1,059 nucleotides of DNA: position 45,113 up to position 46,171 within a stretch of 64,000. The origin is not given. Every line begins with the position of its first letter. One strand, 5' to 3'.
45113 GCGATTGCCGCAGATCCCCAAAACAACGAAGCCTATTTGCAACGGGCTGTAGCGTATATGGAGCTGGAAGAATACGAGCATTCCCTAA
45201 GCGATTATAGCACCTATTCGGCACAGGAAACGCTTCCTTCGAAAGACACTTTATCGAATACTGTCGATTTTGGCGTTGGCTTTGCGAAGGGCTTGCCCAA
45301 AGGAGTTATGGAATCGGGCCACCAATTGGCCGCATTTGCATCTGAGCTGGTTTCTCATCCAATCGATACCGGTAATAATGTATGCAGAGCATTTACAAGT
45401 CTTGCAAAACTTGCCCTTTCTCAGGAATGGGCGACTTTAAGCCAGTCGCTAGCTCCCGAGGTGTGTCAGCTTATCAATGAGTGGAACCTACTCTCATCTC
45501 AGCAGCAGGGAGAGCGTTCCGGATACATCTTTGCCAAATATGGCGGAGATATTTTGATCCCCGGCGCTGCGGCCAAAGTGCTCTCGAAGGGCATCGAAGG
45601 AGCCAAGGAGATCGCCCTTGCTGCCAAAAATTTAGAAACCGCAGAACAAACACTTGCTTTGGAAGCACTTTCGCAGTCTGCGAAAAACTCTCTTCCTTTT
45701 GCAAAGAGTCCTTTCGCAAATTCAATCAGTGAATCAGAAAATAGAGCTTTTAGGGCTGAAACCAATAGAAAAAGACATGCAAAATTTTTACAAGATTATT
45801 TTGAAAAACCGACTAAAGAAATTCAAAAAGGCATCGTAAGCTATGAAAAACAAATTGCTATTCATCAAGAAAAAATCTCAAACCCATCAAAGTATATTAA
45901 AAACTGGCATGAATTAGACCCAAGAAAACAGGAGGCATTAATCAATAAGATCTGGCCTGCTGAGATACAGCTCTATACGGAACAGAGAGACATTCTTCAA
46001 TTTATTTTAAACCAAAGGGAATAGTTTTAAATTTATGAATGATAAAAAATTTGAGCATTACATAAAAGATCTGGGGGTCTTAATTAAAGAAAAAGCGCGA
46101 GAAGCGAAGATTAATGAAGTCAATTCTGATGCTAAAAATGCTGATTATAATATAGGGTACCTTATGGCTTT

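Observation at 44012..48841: Polymorphic toxin-immunity locus with two orphan cassettes and no recognisable delivery machinery nearby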

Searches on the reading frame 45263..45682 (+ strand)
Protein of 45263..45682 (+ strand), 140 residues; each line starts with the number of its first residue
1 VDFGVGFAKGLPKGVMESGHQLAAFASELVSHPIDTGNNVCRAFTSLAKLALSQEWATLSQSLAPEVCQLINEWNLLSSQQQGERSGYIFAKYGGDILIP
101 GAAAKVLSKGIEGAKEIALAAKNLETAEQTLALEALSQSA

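Call 54: find_related_loci(query=A3, collection=genome_contigs, flank=7000)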
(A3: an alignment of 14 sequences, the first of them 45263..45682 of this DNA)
Query A3 (140 aa) in genome_contigs; peptide patterns used: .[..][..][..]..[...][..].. (x = any residue, [..] = any of these).
97 stretches matched a pattern; 68 encode a relative of the query (tblastn E <= 1e-3); 68 distinct loci.
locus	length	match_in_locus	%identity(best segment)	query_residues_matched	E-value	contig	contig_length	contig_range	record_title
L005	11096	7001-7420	71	1-140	7e-68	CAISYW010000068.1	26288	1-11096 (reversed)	MAG: uncultured Chlamydiae bacterium isolate AlinenSedimentsCore1_bin-1524 genome assembly, contig: bin-1524:068/202, wh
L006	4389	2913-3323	55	2-138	1e-49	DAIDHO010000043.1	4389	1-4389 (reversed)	MAG TPA_asm: Parachlamydiales bacterium isolate clean346 NODE_43_length_4389_cov_59.332096, whole genome shotgun sequenc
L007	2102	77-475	50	3-135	2e-45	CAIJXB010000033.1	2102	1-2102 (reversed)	MAG: uncultured Chlamydiae bacterium isolate MJ-time_bin-9202 genome assembly, contig: bin-9202:33/68, whole genome shot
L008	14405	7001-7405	50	1-135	5e-45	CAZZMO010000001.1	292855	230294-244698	MAG TPA_asm: uncultured bacterium isolate SRP124364_co1_403 genome assembly, contig: NODE_3_length_292855_cov_12.342087,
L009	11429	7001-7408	53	2-137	6e-45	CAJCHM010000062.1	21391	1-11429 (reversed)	Acidobacteria bacterium isolate BOG_genome_mining.12 genome assembly, contig: k141_5334841, whole genome shotgun sequenc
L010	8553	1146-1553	51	2-137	4e-44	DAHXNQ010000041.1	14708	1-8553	MAG TPA_asm: Rhabdochlamydiaceae bacterium isolate clean1924 k141_265813, whole genome shotgun sequence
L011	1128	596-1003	50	2-137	3e-46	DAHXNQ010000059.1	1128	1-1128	MAG TPA_asm: Rhabdochlamydiaceae bacterium isolate clean1924 k141_243796, whole genome shotgun sequence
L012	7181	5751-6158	50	2-137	1e-43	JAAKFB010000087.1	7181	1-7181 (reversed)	MAG: Chlamydiae bacterium isolate K1000_chlam_2 K1000chlam2_87, whole genome shotgun sequence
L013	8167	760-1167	49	2-137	3e-43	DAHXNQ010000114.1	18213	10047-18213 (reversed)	MAG TPA_asm: Rhabdochlamydiaceae bacterium isolate clean1924 k141_23791, whole genome shotgun sequence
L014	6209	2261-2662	52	2-135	2e-43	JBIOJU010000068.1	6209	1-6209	MAG: Chlamydiales bacterium isolate GcA13-11 k141_976271_length_6209_cov_16.9924, whole genome shotgun sequence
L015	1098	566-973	49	2-137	5e-45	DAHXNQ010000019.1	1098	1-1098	MAG TPA_asm: Rhabdochlamydiaceae bacterium isolate clean1924 k141_289353, whole genome shotgun sequence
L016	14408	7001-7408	49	2-137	1e-42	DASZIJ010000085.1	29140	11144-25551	MAG TPA_asm: Candidatus Rhabdochlamydia sp. isolate SMAG_U6599 k141_3040485, whole genome shotgun sequence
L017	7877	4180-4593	49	1-138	1e-42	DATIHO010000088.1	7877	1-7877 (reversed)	MAG TPA_asm: Chlamydiales bacterium isolate SMAG_U15640 k141_701248, whole genome shotgun sequence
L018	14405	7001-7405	45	2-136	1e-41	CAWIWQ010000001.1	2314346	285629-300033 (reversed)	MAG: uncultured Verrucomicrobiae bacterium isolate MFD04944.bin.1.15 genome assembly, contig: contig_13454, whole genome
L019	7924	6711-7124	46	1-138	6e-42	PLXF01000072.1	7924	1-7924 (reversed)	MAG: Parachlamydiales bacterium isolate palsa_1448 73.20120700_P3D.493_contig_781489, whole genome shotgun sequence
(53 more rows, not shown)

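Call 103: search_protein_families(library=phrogs, proteins=[window:45263-45682:+], max_evalue=0.1)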
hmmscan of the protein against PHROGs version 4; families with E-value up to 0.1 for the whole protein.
window:45263-45682:+ (140 aa): 0 families

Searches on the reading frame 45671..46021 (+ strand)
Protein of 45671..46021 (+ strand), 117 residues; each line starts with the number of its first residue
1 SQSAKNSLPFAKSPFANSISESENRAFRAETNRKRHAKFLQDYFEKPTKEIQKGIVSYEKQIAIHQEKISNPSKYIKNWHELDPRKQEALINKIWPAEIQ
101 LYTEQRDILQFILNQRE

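Call 13: search_protein_families(library=pfam, proteins=[window:45671-46021:+], max_evalue=10)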
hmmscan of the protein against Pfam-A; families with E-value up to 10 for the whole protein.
seq(117 aa): 2 families
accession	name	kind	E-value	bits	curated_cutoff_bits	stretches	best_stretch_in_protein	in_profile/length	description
PF15478.11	LKAAEAR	-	0.047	14.3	27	1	38-98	22-80/137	Family of unknown function with LKAAEAR motif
PF17301.7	LpqV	-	0.11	13.1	25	1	42-92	54-102/113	Putative lipoprotein LpqV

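Call 46: find_homologous_proteins(query=window:45683-46021:+, max_evalue=0.01)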
Query window:45683-46021:+ (113 aa): 5 proteins with E <= 0.01 among 6 candidates.
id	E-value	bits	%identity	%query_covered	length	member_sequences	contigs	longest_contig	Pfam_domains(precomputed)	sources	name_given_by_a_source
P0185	1.7e-34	136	63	87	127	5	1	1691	-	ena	-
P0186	2.4e-31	126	56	92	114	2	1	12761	-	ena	-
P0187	5.4e-30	122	55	93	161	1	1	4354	-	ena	-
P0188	1.0e-29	121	55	92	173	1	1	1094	-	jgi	jgi:hypothetical protein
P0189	6.2e-19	86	65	58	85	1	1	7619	-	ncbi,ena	-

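Call 51: search_solved_structures(query=A2, max_evalue=10, show_alignments=2)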
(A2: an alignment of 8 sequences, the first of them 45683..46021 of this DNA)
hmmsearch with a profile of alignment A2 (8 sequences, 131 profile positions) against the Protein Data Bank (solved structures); distinct sequences matched with E-value up to 10: 0.

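Call 58: predict_structure(alignment_id=A2)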
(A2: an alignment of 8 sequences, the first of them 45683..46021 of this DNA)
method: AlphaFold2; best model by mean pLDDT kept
length: 113 residues; sequences in the alignment: 8
mean_pLDDT: 81.3   pTM: 0.65
mean pLDDT of the five models: 81.3, 80.5, 80.4, 79.2, 79.0
residues with pLDDT >= 90: 64; 70-90: 18; 50-70: 19; < 50: 12
segments of 3 or more residues with pLDDT < 50: 1-10
pLDDT, mean of each block of 10 residues (from residue 1): 41 52 60 77 92 97 97 96 97 96 91 79
secondary structure, 60 per line:
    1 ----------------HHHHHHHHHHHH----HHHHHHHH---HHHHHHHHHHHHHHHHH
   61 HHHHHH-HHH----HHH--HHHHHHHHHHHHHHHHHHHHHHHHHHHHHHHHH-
elements in order: H17-28 H33-40 H44-66 H80-112

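Call 62: fold_search(model_id=the predicted structure, library=pdb)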
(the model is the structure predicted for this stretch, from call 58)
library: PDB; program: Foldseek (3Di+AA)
matches with E <= 10: 142; with E <= 0.001: 0
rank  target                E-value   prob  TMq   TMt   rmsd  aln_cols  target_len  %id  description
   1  4dci_B                8.0e-01  0.75  0.41  0.33   6.2        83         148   25  Crystal structure of unknown funciton protein from Synechococcus sp. WH 8102 (released 2012-02-01)
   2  9lwq_B                1.4e+00  0.08  0.22  0.11  17.1        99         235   21  Cryo-EM structure of PI3Kalpha in complex with compound UCL-TRO-1938 (released 2025-10-01)
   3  4dci_G                1.8e+00  0.33  0.35  0.30   6.4        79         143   23  Crystal structure of unknown funciton protein from Synechococcus sp. WH 8102 (released 2012-02-01)
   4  5me8_A                1.8e+00  0.25  0.34  0.36  10.4        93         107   16  N-terminal domain of the human tumor suppressor ING5 (released 2018-03-14)
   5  4ilo_A                2.1e+00  0.12  0.27  0.14  17.3        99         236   11  2.12A resolution structure of CT398 from Chlamydia trachomatis (released 2014-01-01)
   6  9j3d_D                2.2e+00  0.23  0.35  0.15   5.5        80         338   14  Cryo-EM structure of TMexCD1-TOprJ1 (released 2025-08-13)
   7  7mu5_B                2.3e+00  0.38  0.39  0.42   6.0        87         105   15  Human DCTPP1 bound to Triptolide (released 2022-08-24)
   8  8dcp_B                2.3e+00  0.20  0.37  0.17  13.8       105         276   20  PI 3-kinase alpha with nanobody 3-126 (released 2022-09-21)
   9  9tg4_H                2.5e+00  0.28  0.36  0.16   5.2        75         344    7  Structure of the YbjP lipoprotein bound to the AcrABZ-TolC efflux pump (released 2026-04-08)
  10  8i7r_F9               2.5e+00  0.11  0.31  0.22  14.0       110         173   21  In situ structure of axonemal doublet microtubules in mouse sperm with 48-nm repeat (released 2023-10-11)
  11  5swp_B                2.5e+00  0.08  0.23  0.11  16.4        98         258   21  Crystal Structure of PI3Kalpha in complex with fragments 6 and 24 (released 2017-02-15)
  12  7mu5_F                2.6e+00  0.41  0.41  0.44   5.9        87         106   16  Human DCTPP1 bound to Triptolide (released 2022-08-24)
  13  7f6j_C                2.6e+00  0.16  0.37  0.39   9.8       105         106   18  Crystal structure of the PDZD8 coiled-coil domain - Rab7 complex (released 2022-02-23)
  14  5sxd_B                2.8e+00  0.20  0.38  0.20  13.3       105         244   22  Crystal Structure of PI3Kalpha in complex with fragment 22 (released 2017-02-15)
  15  5sx8_B                2.8e+00  0.08  0.25  0.12  16.5        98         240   21  Crystal Structure of PI3Kalpha in complex with fragments 12 and 15 (released 2017-02-15)
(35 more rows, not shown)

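Call 91: fold_search(model_id=the predicted structure, library=viral)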
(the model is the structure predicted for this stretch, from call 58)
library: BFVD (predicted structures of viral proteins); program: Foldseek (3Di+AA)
matches with E <= 10: 341; with E <= 0.001: 0
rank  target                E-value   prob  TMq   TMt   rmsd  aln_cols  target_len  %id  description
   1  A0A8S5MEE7            1.1e-03  1.00  0.67  0.19   9.5       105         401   30  Minor capsid protein [Siphoviridae sp. ctS1E53]
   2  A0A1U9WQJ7            8.8e-01  0.95  0.47  0.67   4.6        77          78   18  Uncharacterized protein [Geobacillus phage TP-84]
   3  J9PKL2                9.3e-01  0.85  0.45  0.58   4.0        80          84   18  Transposase [Bacillus phage Bastille]
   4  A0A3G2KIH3            9.3e-01  0.41  0.31  0.35   5.8        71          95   15  Helix-turn-helix DNA binding domain protein [Arthrobacter phage Nandita]
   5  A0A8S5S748            9.3e-01  0.33  0.39  0.23  17.8       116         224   11  NTP-PPase-like protein [Myoviridae sp. ct1ba2]
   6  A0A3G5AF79            1.0e+00  0.11  0.24  0.15  13.6       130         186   18  Uncharacterized protein [Satyrvirus sp.]
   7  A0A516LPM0            1.1e+00  0.54  0.44  0.46  14.1       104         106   16  (no name in the UniProt tables at hand)
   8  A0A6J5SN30            1.2e+00  0.21  0.31  0.24   9.0       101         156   15  Uncharacterized protein [uncultured Caudovirales phage]
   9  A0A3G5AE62            1.2e+00  0.14  0.27  0.23  11.4       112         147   19  Uncharacterized protein [Hyperionvirus sp.]
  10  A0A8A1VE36            1.5e+00  0.20  0.38  0.30  14.4       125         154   15  (no name in the UniProt tables at hand)
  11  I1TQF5                1.5e+00  0.13  0.25  0.16  12.7       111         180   14  (no name in the UniProt tables at hand)
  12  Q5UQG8                1.5e+00  0.14  0.29  0.25  17.4       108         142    8  Uncharacterized protein L817 [Acanthamoeba polyphaga mimivirus]
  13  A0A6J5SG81            1.6e+00  0.38  0.47  0.35  17.4       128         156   15  Uncharacterized protein [uncultured Caudovirales phage]
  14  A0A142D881            1.8e+00  0.08  0.22  0.13  18.4       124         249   15  Maturation (Fragment) [Leviviridae sp.]
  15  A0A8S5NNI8            1.9e+00  0.21  0.39  0.35   8.5       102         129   12  Uncharacterized protein [Siphoviridae sp. ctGMq5]
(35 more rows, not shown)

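Call 103: search_protein_families(library=phrogs, proteins=[window:45683-46021:+], max_evalue=0.1)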
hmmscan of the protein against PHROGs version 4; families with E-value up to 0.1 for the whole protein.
window:45683-46021:+ (113 aa): 1 family
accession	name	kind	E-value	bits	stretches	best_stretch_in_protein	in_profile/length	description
phrog_38798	-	unknown function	0.0028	18.6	1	52-76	1-25/57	-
